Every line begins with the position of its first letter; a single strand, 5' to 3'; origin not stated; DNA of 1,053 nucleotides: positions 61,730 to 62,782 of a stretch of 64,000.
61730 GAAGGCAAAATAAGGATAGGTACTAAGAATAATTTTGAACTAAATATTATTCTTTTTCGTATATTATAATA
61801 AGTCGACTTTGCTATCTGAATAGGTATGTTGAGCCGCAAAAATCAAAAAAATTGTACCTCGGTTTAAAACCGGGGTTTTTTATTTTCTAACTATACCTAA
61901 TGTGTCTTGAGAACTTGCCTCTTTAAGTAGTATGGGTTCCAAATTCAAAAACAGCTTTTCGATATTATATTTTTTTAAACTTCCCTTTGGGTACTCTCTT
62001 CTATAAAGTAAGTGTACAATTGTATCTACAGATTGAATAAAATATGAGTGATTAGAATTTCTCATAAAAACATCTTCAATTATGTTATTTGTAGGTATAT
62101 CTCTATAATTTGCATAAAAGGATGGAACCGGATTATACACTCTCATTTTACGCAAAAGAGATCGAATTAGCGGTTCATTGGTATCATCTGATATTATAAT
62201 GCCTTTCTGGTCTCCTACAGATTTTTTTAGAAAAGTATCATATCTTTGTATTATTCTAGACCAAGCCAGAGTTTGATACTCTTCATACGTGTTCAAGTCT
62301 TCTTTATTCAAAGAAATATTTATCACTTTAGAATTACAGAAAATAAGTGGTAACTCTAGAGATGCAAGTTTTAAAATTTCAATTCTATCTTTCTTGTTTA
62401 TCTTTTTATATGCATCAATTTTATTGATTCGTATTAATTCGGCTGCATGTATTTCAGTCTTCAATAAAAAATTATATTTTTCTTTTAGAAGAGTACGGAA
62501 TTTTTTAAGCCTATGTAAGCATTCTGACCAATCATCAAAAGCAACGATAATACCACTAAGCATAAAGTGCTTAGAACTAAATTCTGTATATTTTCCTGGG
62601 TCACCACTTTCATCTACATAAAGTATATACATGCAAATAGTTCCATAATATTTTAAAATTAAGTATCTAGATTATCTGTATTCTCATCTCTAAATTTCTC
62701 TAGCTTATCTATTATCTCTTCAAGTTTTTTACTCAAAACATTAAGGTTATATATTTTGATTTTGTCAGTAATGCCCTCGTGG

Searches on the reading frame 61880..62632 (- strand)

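Call 113: search_protein_families(library=pfam, proteins=[window:61880-62632:-], max_evalue=0.001)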
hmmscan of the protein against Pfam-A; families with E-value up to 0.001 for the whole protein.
window:61880-62632:- (250 aa): 1 family
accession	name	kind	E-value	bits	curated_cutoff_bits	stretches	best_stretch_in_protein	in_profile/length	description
PF12686.12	DUF3800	-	3.9e-18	67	21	1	3-212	1-149/149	Protein of unknown function (DUF3800)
